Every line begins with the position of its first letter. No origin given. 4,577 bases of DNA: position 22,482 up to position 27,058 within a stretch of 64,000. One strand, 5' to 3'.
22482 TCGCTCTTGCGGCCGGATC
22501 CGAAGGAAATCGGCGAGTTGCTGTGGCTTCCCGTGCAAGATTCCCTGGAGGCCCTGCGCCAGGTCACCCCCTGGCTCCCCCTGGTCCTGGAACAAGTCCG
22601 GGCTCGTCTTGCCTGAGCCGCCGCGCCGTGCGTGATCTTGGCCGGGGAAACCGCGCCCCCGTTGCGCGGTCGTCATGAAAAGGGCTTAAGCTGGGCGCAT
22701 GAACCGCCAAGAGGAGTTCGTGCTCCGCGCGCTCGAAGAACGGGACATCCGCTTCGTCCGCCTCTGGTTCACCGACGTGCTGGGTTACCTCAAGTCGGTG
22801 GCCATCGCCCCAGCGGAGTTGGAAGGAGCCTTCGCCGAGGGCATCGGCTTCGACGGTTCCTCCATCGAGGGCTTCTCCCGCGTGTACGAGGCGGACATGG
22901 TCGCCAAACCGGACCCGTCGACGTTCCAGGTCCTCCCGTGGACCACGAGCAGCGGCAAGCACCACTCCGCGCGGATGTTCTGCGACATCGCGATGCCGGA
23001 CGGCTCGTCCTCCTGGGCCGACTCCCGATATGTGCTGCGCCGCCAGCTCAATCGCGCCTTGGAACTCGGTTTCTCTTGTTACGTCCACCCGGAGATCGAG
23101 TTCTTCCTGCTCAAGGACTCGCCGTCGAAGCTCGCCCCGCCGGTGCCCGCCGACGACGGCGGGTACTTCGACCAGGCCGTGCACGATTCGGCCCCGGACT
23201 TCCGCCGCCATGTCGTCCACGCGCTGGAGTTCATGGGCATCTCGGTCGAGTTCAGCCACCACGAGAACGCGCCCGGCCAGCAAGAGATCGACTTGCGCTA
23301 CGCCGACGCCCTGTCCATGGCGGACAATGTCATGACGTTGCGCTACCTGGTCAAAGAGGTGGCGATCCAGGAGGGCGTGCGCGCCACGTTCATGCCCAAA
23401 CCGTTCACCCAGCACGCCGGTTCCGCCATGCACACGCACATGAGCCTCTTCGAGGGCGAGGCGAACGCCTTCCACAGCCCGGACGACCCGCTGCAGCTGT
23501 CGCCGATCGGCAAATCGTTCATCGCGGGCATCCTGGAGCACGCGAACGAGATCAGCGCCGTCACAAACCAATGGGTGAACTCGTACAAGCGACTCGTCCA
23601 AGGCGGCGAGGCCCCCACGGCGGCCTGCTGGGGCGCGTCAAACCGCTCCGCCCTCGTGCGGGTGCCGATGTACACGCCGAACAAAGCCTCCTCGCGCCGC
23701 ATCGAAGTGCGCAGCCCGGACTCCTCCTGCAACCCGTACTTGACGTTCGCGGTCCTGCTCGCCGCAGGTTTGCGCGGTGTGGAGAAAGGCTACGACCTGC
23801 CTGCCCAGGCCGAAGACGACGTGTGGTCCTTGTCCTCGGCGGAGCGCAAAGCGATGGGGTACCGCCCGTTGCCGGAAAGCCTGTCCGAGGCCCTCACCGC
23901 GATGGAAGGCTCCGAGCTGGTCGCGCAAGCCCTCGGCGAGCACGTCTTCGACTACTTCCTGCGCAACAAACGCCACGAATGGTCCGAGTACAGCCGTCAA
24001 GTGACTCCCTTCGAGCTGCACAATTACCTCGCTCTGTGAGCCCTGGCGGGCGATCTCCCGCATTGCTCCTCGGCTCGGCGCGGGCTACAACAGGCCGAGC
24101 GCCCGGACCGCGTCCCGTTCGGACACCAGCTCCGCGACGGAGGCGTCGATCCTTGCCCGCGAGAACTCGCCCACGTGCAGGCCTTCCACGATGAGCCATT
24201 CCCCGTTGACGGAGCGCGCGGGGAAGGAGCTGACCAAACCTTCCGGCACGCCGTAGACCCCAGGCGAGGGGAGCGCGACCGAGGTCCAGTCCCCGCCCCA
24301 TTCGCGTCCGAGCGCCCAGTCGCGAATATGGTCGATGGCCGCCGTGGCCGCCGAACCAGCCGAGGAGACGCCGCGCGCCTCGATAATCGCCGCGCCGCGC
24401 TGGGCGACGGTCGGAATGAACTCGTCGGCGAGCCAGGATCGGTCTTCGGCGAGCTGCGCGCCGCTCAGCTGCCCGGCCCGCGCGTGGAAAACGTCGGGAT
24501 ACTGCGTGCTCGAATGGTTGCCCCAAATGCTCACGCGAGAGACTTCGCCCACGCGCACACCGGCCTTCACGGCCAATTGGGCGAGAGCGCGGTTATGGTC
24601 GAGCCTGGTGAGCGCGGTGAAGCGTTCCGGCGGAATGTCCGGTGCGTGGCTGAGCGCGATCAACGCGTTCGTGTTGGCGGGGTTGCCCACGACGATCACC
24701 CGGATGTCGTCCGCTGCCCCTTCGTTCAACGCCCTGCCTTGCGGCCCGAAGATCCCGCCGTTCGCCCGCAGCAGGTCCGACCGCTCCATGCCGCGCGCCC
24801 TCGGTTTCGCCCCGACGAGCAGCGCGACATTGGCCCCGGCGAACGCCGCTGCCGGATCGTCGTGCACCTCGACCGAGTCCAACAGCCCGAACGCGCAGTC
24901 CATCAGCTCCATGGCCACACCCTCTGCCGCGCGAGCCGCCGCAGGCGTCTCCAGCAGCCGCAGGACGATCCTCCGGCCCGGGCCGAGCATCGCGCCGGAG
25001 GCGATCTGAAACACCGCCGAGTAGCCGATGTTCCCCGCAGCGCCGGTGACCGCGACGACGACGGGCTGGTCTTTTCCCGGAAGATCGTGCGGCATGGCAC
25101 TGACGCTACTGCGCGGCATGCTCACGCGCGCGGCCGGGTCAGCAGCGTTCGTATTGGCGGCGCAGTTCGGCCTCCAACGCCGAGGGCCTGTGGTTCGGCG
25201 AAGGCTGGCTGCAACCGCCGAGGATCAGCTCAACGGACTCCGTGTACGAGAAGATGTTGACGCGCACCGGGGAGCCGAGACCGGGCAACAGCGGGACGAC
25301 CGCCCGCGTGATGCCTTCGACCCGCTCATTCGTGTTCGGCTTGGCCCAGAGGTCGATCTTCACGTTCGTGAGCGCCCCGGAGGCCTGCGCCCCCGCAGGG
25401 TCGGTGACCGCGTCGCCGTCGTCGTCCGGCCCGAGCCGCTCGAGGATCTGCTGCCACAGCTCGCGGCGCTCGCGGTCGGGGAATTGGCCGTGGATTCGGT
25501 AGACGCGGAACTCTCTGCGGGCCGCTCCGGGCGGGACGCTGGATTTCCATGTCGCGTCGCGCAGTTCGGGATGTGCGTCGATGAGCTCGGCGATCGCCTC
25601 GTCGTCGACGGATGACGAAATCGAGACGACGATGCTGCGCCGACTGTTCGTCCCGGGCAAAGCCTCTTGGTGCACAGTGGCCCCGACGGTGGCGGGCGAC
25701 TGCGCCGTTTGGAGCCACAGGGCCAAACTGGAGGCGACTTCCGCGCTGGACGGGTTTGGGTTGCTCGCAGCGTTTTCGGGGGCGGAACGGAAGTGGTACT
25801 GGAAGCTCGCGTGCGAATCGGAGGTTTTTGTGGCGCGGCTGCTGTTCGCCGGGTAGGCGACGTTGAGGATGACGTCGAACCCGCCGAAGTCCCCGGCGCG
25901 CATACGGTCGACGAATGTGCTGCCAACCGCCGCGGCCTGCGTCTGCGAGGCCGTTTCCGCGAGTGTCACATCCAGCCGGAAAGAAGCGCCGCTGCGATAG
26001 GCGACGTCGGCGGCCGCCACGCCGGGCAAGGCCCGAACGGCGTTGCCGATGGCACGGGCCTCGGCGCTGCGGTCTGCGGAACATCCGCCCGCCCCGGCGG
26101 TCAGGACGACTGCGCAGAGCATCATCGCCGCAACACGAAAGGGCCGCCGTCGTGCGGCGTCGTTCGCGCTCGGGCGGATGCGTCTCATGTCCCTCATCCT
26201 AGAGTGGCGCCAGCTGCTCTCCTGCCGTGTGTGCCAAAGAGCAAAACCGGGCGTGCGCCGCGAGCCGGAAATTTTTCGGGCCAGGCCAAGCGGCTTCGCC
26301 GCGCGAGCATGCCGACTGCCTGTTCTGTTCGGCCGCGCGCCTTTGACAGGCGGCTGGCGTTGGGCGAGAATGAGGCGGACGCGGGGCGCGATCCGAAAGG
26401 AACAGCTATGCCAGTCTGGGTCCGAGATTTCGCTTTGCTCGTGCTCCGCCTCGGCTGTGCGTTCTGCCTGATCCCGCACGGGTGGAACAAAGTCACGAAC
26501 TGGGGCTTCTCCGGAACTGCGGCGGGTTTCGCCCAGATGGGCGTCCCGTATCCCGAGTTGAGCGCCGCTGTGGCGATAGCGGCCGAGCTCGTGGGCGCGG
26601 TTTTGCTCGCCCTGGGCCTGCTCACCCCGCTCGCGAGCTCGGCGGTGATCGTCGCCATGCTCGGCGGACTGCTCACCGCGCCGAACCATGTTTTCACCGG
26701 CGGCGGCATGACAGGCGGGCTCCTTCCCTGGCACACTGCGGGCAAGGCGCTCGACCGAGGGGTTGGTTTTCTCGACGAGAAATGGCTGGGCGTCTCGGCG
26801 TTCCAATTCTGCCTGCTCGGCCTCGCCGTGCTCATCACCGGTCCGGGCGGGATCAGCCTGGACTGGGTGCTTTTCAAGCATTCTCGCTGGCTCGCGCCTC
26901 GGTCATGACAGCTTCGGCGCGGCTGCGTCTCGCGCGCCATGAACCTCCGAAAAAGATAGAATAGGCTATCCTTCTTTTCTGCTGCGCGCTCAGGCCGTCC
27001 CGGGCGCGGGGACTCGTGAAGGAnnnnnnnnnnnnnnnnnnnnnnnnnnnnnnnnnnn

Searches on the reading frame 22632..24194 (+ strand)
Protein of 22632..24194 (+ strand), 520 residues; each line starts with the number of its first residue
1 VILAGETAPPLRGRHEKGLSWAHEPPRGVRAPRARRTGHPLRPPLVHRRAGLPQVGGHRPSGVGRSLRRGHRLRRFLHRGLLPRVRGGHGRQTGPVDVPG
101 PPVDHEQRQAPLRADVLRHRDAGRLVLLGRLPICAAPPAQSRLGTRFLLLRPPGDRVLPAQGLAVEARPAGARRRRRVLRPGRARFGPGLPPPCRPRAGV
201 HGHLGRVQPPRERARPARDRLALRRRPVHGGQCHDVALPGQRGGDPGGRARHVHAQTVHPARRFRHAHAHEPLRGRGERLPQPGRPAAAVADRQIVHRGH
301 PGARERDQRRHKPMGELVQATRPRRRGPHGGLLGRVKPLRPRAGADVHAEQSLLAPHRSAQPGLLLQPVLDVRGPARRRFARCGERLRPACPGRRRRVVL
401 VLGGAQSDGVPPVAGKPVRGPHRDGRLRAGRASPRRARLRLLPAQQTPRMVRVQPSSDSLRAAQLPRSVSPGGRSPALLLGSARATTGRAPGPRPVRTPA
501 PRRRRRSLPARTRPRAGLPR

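Call 4: search_protein_families(library=pfam, proteins=[window:22632-24194:+], max_evalue=0.01)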
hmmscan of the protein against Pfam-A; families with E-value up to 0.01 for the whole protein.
window:22632-24194:+ (520 aa): 0 families

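Call 6: search_protein_families(library=ncbifam, proteins=[window:22632-24194:+], max_evalue=0.01)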
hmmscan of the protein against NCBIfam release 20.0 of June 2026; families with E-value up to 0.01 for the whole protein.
window:22632-24194:+ (520 aa): 0 families

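Call 39: search_protein_families(library=pfam, proteins=[window:22699-24039:+], max_evalue=0.0001)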
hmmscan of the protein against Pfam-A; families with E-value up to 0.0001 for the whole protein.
window:22699-24039:+ (446 aa): 2 families
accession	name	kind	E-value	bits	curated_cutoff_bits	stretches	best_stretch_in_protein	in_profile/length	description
PF00120.29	Gln-synt_C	-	2.5e-127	425.1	24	1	108-443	3-344/344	Glutamine synthetase, catalytic domain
PF03951.24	Gln-synt_N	-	1.1e-27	95.9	33.4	1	16-100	1-82/82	Glutamine synthetase, beta-Grasp domain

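Call 53: find_homologous_proteins(query=window:22699-24036:+, max_evalue=1e-100)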
Query window:22699-24036:+ (446 aa): 7962 proteins with E <= 1e-100 among 8000 candidates; the best 120 are listed.
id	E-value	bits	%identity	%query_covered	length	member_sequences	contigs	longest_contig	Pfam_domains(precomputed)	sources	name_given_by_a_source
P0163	4.6e-288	973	95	100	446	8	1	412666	PF03951.25,PF00120.30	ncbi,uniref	ncbi:MAG: glutamine synthetase family protein [Segniliparus sp.]|uniref:glutamine synthetase family 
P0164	1.1e-255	867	84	100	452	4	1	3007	PF03951.25,PF00120.30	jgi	jgi:glutamine synthetase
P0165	5.0e-253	858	83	100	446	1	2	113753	PF03951.25,PF00120.30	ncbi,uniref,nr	ncbi:type I glutamate--ammonia ligase [Rhodococcoides corynebacterioides]|uniref:Type I glutamate--a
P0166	5.7e-253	858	83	100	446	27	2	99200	PF03951.25,PF00120.30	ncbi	ncbi:MAG: glutamine synthetase family protein [Rhodococcus sp. (in: high G+C Gram-positive bacteria)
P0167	9.1e-253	857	83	100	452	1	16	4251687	PF03951.25,PF00120.30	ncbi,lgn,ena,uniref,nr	ncbi:glutamine synthetase [Rhodococcoides kroppenstedtii]|uniref:Glutamine synthetase n=2 Tax=Rhodoc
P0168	2.4e-252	856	82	100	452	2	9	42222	PF03951.25,PF00120.30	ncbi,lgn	-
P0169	3.1e-252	855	82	100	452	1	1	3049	PF03951.25,PF00120.30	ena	-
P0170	6.2e-251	851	81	100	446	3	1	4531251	PF03951.25,PF00120.30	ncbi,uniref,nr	ncbi:type I glutamate--ammonia ligase [Prescottella sp. R16]|uniref:type I glutamate--ammonia ligase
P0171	1.6e-250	849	81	100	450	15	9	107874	PF03951.25,PF00120.30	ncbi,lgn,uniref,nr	ncbi:glutamine synthetase I [Gordonia rubripertincta NBRC 101908]|uniref:Glutamine synthetase I n=2 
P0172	2.8e-250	849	81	100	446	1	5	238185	PF03951.25,PF00120.30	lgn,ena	-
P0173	3.5e-250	848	82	100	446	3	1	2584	PF03951.25,PF00120.30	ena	-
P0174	5.4e-250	848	82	100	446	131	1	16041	PF03951.25,PF00120.30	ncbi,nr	ncbi:MAG: type I glutamate--ammonia ligase [Rhodococcus sp.]|nr:type I glutamate--ammonia ligase [Rh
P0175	8.8e-250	847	82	100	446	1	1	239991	PF03951.25,PF00120.30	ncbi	ncbi:type I glutamate--ammonia ligase [Williamsia sp. SKLECPSW1]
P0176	1.4e-249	846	83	100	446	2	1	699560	PF03951.25,PF00120.30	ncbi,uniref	ncbi:type I glutamate--ammonia ligase [Rhodococcus kronopolitis]|uniref:Type I glutamate--ammonia li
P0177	1.6e-249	846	81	100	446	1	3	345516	PF03951.25,PF00120.30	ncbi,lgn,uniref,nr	ncbi:type I glutamate--ammonia ligase [Williamsia deligens]|uniref:Type I glutamate--ammonia ligase 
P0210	3.2e-246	835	81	100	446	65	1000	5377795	PF03951.25,PF00120.30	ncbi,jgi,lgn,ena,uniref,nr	ncbi:Probable glutamine synthetase [Mycobacteroides abscessus subsp. abscessus]|uniref:Glutamine syn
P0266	2.3e-243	826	81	100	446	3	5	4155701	PF03951.25,PF00120.30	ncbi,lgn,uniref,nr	ncbi:type I glutamate--ammonia ligase [Mycobacterium koreense]|uniref:Glutamine synthetase n=1 Tax=M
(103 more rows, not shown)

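Call 54: find_encoding_contigs(protein=P0163, flank=7000, max_places=1)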
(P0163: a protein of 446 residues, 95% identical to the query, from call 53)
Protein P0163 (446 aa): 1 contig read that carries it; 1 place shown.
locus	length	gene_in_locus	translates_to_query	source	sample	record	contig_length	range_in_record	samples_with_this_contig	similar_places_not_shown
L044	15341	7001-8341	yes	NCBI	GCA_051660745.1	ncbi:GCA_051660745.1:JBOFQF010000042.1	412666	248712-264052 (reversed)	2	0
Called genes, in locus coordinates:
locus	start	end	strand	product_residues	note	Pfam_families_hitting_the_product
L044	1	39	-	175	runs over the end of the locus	PF14539:DUF4442 (weak), PF13622:4HBT_3, PF03061:4HBT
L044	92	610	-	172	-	-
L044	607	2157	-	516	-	PF01928:CYTH, PF05235:CHAD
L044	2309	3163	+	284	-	PF09995:MPAB_Lcp_cat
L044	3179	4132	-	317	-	PF00561:Abhydrolase_1, PF12697:Abhydrolase_6, PF12146:Hydrolase_4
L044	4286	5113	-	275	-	PF02548:Pantoate_transf, PF13714:PEP_mutase (weak)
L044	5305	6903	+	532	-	PF00561:Abhydrolase_1, PF08386:Abhydrolase_4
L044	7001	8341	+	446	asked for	PF03951:Gln-synt_N, PF00120:Gln-synt_C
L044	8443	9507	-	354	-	PF00056:Ldh_1_N, PF02866:Ldh_1_C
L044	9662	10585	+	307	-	PF10118:Metal_hydrol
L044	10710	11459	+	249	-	PF00657:Lipase_GDSL, PF13472:Lipase_GDSL_2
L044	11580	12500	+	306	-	PF10118:Metal_hydrol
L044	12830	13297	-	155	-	PF00383:dCMP_cyt_deam_1, PF14437:MafB19-deam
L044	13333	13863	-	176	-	PF27101:Rv3753c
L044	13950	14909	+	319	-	PF02153:PDH_N, PF20463:PDH_C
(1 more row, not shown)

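Call 55: find_encoding_contigs(protein=P0167, flank=7000, max_places=1)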
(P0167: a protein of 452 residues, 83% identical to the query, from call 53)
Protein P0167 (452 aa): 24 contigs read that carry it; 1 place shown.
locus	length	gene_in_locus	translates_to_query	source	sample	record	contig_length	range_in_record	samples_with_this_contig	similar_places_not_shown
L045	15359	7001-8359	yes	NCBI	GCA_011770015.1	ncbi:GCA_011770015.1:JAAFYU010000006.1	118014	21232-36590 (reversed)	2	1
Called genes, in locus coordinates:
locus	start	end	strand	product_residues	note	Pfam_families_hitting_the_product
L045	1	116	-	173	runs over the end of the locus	PF08002:DUF1697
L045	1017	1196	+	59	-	-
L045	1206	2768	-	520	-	PF01928:CYTH, PF05235:CHAD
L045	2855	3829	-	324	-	PF00561:Abhydrolase_1, PF12146:Hydrolase_4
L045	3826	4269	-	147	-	-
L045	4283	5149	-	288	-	PF02548:Pantoate_transf, PF13714:PEP_mutase (weak)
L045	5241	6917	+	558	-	PF00561:Abhydrolase_1, PF08386:Abhydrolase_4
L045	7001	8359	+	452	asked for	PF03951:Gln-synt_N, PF00120:Gln-synt_C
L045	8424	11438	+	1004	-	PF03710:GlnE, PF03445:DUF294 (faint), PF08335:GlnD_UR_UTase, PF03710:GlnE, PF08335:GlnD_UR_UTase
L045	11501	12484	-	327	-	PF04069:OpuAC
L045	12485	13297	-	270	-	PF00528:BPD_transp_1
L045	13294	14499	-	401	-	PF00005:ABC_tran, PF13304:AAA_21 (weak)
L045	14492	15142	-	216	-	PF00528:BPD_transp_1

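Call 56: find_encoding_contigs(protein=P0210, flank=7000, max_places=1)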
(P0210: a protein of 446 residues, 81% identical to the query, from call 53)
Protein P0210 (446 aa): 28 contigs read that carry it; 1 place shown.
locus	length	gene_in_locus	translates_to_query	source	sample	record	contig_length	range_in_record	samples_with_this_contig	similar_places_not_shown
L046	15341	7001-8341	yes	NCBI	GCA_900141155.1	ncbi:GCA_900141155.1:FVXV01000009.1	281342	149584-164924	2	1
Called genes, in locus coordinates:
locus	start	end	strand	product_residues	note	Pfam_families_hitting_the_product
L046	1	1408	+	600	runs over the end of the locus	PF00501:AMP-binding, PF23024:AMP-dom_DIP2-like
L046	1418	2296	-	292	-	PF02548:Pantoate_transf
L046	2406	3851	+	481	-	PF03007:WS_DGAT_cat, PF06974:WS_DGAT_C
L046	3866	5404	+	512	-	PF00561:Abhydrolase_1, PF08386:Abhydrolase_4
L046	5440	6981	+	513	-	PF00561:Abhydrolase_1, PF08386:Abhydrolase_4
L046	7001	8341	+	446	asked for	PF03951:Gln-synt_N, PF00120:Gln-synt_C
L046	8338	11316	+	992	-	PF03710:GlnE, PF08335:GlnD_UR_UTase, PF10335:DUF294_C (faint), PF03710:GlnE, PF08335:GlnD_UR_UTase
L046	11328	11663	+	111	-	PF16525:MHB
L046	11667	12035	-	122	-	PF00903:Glyoxalase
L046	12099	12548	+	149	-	PF01047:MarR, PF12802:MarR_2, PF13412:HTH_24 (weak)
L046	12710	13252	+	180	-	PF16525:MHB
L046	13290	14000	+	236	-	PF00072:Response_reg, PF00486:Trans_reg_C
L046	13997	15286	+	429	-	PF13581:HATPase_c_2 (faint), PF00512:HisKA, PF02518:HATPase_c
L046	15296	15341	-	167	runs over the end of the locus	PF13577:SnoaL_4 (weak), PF12680:SnoaL_2 (weak), PF13474:SnoaL_3 (faint)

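Call 57: find_encoding_contigs(protein=P0266, flank=7000, max_places=1)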
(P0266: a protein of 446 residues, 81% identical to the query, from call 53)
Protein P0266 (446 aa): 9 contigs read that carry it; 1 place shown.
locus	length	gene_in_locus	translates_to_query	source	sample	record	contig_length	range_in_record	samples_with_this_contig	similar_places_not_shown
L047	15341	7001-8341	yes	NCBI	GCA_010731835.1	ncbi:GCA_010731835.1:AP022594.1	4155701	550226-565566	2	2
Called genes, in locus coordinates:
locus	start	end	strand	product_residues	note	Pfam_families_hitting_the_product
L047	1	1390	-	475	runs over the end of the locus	PF01928:CYTH, PF05235:CHAD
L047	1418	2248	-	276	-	PF02548:Pantoate_transf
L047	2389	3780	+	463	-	PF03007:WS_DGAT_cat, PF06974:WS_DGAT_C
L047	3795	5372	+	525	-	PF00561:Abhydrolase_1, PF08386:Abhydrolase_4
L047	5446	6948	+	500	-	PF00561:Abhydrolase_1, PF08386:Abhydrolase_4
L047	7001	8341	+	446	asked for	PF03951:Gln-synt_N, PF00120:Gln-synt_C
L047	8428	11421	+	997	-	PF03710:GlnE, PF08335:GlnD_UR_UTase, PF03710:GlnE, PF08335:GlnD_UR_UTase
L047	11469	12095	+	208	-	PF03061:4HBT (weak)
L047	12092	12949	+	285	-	PF00296:Bac_luciferase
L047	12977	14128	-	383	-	PF02771:Acyl-CoA_dh_N, PF02770:Acyl-CoA_dh_M, PF00441:Acyl-CoA_dh_1, PF08028:Acyl-CoA_dh_2, PF22924:ACOX_C_alpha1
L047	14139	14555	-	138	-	PF07681:DoxX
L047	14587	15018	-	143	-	PF02580:Tyr_Deacylase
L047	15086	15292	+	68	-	-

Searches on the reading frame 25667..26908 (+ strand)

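Call 4: search_protein_families(library=pfam, proteins=[window:25667-26908:+], max_evalue=0.01)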
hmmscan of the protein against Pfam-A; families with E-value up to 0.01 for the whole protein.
window:25667-26908:+ (413 aa): 2 families
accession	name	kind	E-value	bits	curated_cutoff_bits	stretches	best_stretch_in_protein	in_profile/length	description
PF07681.17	DoxX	-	1.7e-20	73.9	23.6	1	256-337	1-82/85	DoxX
PF07291.16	MauE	-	0.0036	18.1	27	1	255-332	3-81/128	Methylamine utilisation protein MauE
